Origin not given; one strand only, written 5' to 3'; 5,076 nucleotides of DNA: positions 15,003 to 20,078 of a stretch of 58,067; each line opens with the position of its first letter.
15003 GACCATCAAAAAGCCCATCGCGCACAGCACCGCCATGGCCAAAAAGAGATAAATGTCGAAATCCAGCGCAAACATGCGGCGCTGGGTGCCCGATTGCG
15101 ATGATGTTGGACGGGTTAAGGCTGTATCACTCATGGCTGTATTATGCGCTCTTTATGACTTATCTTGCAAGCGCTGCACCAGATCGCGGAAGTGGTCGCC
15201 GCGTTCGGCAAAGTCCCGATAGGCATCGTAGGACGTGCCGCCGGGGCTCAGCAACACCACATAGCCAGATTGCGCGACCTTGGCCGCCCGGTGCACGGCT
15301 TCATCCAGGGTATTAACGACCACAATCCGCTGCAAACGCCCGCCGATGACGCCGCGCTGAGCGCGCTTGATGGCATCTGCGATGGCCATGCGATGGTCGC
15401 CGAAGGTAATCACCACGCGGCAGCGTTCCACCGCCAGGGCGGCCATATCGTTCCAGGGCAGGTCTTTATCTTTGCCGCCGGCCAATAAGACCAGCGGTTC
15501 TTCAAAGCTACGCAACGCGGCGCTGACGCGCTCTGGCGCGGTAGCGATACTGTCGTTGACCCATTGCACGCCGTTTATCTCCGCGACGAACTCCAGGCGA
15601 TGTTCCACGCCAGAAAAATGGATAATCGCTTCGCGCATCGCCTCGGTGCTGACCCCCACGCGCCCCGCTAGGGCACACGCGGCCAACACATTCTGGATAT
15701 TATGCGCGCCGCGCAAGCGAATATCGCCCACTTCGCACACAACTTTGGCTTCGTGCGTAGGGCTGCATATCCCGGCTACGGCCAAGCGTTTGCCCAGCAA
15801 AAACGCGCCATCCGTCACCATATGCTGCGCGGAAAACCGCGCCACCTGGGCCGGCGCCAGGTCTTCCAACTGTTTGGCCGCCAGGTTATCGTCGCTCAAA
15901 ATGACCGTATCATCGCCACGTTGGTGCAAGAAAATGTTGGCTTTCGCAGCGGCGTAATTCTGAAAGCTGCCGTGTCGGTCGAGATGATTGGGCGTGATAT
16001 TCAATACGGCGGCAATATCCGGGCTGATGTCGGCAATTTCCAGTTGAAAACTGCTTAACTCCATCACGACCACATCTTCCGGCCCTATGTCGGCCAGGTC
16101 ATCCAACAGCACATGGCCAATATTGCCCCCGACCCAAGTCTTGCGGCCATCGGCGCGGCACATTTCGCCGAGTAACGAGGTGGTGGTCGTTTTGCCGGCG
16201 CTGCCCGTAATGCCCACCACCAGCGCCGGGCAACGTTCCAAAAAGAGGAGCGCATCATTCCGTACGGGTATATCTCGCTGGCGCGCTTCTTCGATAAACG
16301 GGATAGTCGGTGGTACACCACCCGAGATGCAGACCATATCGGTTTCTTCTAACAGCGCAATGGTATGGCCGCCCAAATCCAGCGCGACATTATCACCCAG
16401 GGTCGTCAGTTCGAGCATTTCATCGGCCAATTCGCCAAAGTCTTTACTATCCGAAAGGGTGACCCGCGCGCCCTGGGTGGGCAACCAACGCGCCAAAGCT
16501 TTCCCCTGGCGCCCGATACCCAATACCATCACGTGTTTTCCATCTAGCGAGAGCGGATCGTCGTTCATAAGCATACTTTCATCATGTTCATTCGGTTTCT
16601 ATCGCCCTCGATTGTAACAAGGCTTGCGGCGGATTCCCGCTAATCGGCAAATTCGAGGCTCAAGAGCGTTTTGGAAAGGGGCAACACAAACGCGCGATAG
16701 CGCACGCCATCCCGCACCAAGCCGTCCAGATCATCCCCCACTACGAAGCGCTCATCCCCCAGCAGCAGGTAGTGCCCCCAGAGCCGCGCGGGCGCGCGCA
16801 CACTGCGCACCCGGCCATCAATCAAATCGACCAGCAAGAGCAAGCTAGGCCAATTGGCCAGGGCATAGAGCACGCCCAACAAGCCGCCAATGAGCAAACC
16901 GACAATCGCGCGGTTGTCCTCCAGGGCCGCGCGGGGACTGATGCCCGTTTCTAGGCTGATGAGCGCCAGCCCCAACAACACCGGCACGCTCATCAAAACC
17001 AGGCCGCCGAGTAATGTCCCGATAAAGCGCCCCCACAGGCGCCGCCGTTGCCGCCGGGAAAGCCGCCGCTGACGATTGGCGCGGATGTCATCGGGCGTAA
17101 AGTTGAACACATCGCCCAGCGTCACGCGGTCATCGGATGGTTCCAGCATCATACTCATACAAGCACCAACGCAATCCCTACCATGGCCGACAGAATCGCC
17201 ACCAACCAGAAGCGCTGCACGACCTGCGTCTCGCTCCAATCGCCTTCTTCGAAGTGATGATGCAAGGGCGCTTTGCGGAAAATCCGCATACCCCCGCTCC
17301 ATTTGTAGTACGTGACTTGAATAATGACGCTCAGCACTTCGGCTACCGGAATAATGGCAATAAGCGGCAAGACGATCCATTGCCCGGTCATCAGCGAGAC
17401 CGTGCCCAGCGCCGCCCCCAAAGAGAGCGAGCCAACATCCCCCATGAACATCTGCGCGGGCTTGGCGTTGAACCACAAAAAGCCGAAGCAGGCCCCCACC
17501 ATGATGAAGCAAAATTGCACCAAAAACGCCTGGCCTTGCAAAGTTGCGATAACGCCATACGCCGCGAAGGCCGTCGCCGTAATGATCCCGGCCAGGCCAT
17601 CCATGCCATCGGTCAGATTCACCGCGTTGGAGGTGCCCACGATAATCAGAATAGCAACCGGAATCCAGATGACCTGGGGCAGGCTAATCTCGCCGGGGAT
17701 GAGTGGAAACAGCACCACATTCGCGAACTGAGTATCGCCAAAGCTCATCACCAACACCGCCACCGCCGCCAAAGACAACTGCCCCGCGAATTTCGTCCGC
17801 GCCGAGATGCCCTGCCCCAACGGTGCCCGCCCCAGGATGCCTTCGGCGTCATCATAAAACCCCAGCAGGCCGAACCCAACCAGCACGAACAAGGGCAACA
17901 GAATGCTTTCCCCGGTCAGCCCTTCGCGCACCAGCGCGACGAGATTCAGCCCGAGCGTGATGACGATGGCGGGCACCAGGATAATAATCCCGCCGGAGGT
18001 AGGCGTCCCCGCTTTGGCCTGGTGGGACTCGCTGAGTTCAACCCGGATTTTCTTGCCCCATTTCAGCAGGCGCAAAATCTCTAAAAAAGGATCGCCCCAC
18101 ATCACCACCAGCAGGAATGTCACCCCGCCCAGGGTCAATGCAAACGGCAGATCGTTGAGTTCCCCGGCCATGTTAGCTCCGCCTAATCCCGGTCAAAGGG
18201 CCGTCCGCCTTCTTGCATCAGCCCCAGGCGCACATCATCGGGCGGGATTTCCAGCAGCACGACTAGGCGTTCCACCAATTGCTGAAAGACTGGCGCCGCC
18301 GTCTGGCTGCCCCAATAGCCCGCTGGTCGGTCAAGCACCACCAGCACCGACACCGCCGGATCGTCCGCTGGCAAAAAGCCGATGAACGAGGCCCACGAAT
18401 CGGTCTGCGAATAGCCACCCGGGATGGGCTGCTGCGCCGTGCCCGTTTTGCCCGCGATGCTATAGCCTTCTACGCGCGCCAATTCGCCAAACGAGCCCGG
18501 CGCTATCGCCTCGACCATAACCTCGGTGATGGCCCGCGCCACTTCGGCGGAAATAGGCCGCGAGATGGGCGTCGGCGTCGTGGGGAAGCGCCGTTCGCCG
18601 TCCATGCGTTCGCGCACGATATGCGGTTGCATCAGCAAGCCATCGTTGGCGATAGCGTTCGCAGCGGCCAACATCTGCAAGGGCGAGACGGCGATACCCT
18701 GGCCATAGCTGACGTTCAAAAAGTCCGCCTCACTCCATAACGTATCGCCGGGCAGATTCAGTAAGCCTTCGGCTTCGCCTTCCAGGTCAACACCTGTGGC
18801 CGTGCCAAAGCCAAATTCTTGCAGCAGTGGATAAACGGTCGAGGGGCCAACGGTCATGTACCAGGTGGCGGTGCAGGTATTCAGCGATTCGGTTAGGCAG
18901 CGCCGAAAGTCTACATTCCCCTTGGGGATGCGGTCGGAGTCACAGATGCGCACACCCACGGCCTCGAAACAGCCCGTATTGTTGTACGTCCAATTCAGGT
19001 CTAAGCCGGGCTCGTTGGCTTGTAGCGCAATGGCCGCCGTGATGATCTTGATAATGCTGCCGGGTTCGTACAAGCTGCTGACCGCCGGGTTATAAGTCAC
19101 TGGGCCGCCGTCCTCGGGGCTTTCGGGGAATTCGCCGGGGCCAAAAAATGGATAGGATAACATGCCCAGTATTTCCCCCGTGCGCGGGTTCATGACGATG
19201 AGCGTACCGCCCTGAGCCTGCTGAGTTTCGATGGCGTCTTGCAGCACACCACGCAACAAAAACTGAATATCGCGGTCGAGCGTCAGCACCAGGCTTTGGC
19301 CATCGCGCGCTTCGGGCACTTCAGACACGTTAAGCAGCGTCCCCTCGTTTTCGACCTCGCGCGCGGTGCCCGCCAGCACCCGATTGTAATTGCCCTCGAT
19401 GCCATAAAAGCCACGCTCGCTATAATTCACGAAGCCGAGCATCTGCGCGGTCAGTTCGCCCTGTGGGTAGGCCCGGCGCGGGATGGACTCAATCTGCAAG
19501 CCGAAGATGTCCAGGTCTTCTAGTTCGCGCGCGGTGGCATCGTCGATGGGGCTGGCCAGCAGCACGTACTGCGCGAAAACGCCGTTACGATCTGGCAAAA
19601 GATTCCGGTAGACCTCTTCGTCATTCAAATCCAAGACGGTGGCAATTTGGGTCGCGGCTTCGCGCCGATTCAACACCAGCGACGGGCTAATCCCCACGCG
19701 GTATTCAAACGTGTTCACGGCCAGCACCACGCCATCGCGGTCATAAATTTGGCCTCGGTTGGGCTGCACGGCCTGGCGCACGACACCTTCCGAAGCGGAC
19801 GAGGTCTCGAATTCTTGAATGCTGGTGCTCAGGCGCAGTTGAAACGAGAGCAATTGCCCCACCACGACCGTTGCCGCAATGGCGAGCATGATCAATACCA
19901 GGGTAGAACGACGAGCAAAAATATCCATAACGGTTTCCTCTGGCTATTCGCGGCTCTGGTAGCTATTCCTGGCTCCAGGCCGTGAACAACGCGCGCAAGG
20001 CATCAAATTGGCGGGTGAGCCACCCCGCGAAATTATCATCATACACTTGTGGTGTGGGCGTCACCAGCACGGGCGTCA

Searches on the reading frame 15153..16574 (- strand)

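Call 48: search_protein_families(library=pfam, proteins=[window:15153-16574:-], max_evalue=0.00001)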
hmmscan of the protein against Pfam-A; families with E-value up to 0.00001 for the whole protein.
window:15153-16574:- (473 aa): 3 families
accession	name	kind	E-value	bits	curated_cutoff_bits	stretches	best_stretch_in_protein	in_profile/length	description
PF08245.18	Mur_ligase_M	-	6.6e-29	101.7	24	1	122-303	1-200/200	Mur ligase middle domain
PF02875.26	Mur_ligase_C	-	1.3e-14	55.5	28.4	1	325-444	1-125/127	Mur ligase, glutamate ligase domain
PF21799.2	MurD-like_N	-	3e-10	40.7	27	1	13-104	1-86/88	Mur ligase MurD-like, N-terminal domain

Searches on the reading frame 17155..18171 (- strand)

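Call 48: search_protein_families(library=pfam, proteins=[window:17155-18171:-], max_evalue=0.00001)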
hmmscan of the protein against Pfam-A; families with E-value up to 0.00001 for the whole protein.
window:17155-18171:- (338 aa): 1 family
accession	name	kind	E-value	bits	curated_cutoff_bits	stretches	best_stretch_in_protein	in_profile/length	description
PF00953.26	Glycos_transf_4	-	1.1e-36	126.7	27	1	93-262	4-159/160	Glycosyl transferase family 4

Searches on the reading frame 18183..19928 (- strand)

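Call 51: search_protein_families(library=pfam, proteins=[window:18183-19928:-], max_evalue=0.00001)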
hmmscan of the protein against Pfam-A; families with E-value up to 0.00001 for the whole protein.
window:18183-19928:- (581 aa): 2 families
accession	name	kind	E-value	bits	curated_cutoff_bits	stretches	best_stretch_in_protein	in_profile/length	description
PF00905.27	Transpeptidase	-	8.8e-56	189.7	22.1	1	241-552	1-298/299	Penicillin binding protein transpeptidase domain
PF03717.20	PBP_dimer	-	5.2e-17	63.3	24.4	1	54-170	2-126/180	Penicillin-binding Protein dimerisation domain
